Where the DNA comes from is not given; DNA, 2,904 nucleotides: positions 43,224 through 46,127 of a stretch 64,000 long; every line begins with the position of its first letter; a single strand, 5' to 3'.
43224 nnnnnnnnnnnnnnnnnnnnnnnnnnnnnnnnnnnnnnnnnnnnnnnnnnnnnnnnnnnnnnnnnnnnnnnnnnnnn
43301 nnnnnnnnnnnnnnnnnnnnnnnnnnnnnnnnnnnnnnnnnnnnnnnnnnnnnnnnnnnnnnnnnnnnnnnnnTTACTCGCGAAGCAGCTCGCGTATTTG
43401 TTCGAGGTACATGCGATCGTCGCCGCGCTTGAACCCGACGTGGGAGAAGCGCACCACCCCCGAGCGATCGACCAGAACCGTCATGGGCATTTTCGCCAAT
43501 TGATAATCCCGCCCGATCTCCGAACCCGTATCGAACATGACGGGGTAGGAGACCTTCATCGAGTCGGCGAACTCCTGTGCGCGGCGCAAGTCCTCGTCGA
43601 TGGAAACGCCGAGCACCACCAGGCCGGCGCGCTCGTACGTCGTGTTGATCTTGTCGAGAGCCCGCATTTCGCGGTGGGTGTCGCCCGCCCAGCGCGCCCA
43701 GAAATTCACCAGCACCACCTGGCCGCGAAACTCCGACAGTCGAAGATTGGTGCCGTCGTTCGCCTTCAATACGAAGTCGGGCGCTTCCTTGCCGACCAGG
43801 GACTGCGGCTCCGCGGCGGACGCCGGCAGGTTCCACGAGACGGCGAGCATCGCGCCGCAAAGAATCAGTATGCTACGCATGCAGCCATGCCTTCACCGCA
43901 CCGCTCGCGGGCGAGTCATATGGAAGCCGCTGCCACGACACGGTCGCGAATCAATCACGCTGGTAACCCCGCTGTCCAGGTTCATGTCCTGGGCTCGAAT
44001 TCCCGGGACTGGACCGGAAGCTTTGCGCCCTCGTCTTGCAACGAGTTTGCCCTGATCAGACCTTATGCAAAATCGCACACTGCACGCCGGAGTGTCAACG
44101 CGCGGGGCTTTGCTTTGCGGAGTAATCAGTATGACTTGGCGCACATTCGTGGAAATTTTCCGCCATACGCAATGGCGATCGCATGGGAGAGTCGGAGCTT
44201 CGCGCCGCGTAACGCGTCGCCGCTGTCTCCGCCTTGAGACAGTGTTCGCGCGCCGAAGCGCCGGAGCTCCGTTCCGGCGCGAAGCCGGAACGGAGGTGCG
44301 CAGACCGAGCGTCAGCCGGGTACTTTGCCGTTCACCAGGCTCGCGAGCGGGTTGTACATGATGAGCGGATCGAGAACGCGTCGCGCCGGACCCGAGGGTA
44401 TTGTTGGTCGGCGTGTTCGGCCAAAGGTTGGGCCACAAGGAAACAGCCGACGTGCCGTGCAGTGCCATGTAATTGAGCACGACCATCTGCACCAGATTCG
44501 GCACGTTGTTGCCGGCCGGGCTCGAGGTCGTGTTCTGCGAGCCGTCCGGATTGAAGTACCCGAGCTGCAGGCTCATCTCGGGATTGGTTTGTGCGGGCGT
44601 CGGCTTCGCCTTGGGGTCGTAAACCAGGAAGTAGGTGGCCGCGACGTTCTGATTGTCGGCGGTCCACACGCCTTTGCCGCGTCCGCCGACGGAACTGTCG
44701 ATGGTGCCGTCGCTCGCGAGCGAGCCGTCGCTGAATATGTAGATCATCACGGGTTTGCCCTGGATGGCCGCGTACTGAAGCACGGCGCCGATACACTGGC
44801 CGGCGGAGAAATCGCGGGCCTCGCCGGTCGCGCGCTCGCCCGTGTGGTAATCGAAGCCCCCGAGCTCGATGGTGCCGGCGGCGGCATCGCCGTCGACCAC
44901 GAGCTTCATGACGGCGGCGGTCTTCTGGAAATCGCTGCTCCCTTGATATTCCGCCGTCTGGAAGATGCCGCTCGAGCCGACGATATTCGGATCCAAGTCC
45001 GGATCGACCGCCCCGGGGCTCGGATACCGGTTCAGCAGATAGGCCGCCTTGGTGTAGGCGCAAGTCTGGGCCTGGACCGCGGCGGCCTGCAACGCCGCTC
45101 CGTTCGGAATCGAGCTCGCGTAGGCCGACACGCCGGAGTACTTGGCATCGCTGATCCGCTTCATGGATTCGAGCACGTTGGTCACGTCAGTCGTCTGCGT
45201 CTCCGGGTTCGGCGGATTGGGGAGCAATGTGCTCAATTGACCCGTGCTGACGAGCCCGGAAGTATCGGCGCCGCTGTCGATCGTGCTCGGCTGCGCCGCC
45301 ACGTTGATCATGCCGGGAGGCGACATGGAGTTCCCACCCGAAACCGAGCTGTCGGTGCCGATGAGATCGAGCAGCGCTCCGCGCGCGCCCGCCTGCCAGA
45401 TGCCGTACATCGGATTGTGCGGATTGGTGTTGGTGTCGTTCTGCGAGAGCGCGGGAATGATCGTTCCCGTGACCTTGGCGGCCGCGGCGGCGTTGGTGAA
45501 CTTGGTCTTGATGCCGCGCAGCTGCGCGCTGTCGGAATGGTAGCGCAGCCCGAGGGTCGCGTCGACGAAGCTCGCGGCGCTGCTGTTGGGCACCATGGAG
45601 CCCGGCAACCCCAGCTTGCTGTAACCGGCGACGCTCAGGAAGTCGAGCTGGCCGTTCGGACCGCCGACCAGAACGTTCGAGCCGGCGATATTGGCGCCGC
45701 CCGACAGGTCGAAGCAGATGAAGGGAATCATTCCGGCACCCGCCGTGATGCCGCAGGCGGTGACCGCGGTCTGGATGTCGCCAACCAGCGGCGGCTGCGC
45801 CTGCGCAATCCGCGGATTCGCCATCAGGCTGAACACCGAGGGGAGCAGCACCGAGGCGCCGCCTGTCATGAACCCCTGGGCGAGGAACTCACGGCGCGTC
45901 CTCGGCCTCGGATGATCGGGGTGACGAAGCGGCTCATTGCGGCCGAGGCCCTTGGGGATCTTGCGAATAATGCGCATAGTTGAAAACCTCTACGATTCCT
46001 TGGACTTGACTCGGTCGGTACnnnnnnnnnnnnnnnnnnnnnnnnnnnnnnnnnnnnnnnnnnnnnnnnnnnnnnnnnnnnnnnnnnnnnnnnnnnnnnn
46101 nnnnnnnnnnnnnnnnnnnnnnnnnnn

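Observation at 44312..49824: Three-gene operon of exported proteins with planctomycete-type CxxCH modules, a LamG domain and a Tat-exported DUF1501-like partner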

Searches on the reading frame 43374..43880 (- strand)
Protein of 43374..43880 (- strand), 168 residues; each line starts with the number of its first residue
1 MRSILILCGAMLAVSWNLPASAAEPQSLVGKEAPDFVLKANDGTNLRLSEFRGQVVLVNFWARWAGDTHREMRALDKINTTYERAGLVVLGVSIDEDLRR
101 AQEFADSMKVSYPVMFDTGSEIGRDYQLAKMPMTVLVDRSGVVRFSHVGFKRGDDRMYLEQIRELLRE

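Call 3: search_protein_families(library=pfam, proteins=[window:43374-43880:-], max_evalue=1)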
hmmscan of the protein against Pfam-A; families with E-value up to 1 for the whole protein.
window:43374-43880:- (168 aa): 6 families
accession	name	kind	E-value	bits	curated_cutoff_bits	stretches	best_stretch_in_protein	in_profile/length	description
PF00578.27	AhpC-TSA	-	1.5e-24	86.7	26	1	29-145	1-123/124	AhpC/TSA family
PF08534.16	Redoxin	-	1.1e-22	80.8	26.6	1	29-153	2-139/148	Redoxin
PF13905.12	Thioredoxin_8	-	6.4e-10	39.7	27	1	53-141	1-92/94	Thioredoxin-like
PF00255.25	GSHPx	-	5.3e-06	26.4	27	1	36-95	4-62/108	Glutathione peroxidase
PF00085.26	Thioredoxin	-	0.011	16.2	23.5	1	54-104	19-68/103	Thioredoxin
PF13098.12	Thioredoxin_2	-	0.02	15.6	27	1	53-149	5-93/104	Thioredoxin-like domain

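Call 4: search_protein_families(library=ncbifam, proteins=[window:43374-43880:-], max_evalue=1)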
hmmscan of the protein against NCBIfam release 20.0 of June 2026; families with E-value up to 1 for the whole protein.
window:43374-43880:- (168 aa): 21 families
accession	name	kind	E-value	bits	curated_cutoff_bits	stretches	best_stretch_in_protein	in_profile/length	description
NF002854.0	PRK03147.1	subfamily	2.5e-27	95.9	170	1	7-162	14-172/176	thiol-disulfide oxidoreductase ResA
NF041054.1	WAxxUGC_long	equivalog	1.9e-15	57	300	1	16-153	67-205/354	ResA-like WAxxUGC motif-containing protein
NF047696.1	ThlDiSintTplARhiz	equivalog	8.2e-15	55.2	230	1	31-142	75-192/219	thiol:disulfide interchange protein TlpA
TIGR00385.1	dsbE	subfamily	1.3e-12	47.7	123.15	1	25-150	32-157/173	DsbE family thiol:disulfide interchange protein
NF041202.1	StoA_CxxC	exception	1.1e-10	41.7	210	1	11-149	14-150/163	endospore biogenesis thiol-disulfide oxidoreductase StoA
NF011941.0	PRK15412.1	equivalog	3.7e-10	39.6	359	1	26-164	38-174/185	thiol:disulfide interchange protein DsbE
NF006960.0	PRK09437.1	equivalog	8.3e-09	35.5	140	1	29-126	6-103/156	thioredoxin-dependent thiol peroxidase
NF053650.1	PerredPrxQDein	equivalog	1.7e-05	24.8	260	1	34-122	2-89/148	thioredoxin-dependent peroxiredoxin PrxQ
NF040737.1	peroxi_PrxU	equivalog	1.7e-05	24.6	270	1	27-128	36-147/233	thioredoxin-dependent peroxiredoxin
TIGR01068.1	thioredoxin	equivalog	2.4e-05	24.4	96.8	1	54-104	15-64/101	thioredoxin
TIGR02661.1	MauD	equivalog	6e-05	22.6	188.6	1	27-162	46-178/189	methylamine dehydrogenase accessory protein MauD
NF038285.1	deiodinase_rel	hypoth_equivalog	0.00015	21.3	250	1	29-83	178-234/347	deiodinase family protein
NF007900.0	PRK10606.1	equivalog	0.00016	21.3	270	1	37-98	9-69/183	glutathione peroxidase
NF040769.1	SelL_rel_redox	subfamily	0.00042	20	120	1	31-130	1-102/173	SelL-related redox protein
NF009668.0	PRK13189.1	equivalog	0.0015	17.8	211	1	27-128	10-117/224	peroxiredoxin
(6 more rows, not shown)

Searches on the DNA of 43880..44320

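Call 57: search_rna_families(source=window, start=43880, end=44320, threshold=evalue, max_evalue=1, show_alignments=2)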
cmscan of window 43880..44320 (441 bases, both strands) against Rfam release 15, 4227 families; matches with E-value up to 1: 1.
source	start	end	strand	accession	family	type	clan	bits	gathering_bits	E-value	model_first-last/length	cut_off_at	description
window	43958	44060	-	RF03167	c-di-GMP-I-GGC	Cis-reg; riboswitch;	CL00126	56.2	59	1e-12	1-80/80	no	c-di-GMP-I-GGC riboswitch aptamer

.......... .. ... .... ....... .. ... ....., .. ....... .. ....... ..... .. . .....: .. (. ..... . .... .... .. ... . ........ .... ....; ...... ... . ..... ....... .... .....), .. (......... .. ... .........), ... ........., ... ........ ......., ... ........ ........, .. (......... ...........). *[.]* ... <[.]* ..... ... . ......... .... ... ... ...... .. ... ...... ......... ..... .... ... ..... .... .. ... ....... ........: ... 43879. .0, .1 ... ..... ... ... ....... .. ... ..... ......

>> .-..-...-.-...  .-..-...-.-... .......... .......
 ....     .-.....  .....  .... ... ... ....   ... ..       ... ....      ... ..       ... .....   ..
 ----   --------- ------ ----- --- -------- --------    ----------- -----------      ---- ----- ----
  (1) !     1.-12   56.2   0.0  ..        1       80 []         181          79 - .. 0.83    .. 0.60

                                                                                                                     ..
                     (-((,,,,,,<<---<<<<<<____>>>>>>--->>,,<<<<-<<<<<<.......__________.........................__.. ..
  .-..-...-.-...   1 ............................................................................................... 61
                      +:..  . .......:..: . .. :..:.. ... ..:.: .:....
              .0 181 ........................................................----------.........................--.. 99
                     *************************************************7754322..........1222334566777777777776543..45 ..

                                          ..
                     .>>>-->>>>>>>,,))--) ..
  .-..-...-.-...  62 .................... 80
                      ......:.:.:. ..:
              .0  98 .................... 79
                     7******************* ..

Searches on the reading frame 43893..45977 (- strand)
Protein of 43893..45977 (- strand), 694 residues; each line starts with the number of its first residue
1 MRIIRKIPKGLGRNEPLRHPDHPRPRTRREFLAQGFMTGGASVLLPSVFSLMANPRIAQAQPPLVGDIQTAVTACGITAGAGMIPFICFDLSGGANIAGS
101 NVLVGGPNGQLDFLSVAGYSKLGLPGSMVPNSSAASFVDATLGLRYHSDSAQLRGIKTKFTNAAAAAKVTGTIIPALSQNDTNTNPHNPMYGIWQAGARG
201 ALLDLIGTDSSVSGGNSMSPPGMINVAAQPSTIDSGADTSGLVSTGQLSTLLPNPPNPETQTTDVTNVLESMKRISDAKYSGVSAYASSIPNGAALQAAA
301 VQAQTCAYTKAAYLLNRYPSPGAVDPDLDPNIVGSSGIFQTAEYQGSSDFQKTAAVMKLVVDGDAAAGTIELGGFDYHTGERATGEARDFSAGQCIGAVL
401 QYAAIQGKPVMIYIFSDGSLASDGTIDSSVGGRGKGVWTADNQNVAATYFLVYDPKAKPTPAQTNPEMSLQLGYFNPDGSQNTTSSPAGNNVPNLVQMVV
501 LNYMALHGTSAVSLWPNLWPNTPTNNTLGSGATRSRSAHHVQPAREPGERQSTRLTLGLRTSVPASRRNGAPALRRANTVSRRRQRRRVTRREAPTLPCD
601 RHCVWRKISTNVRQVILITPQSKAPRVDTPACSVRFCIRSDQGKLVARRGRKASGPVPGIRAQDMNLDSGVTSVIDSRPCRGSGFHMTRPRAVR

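Call 3: search_protein_families(library=pfam, proteins=[window:43893-45977:-], max_evalue=1)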
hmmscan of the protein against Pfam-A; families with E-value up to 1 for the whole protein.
window:43893-45977:- (694 aa): 0 families

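Call 4: search_protein_families(library=ncbifam, proteins=[window:43893-45977:-], max_evalue=1)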
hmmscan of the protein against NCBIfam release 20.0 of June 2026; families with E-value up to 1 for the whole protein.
window:43893-45977:- (694 aa): 0 families
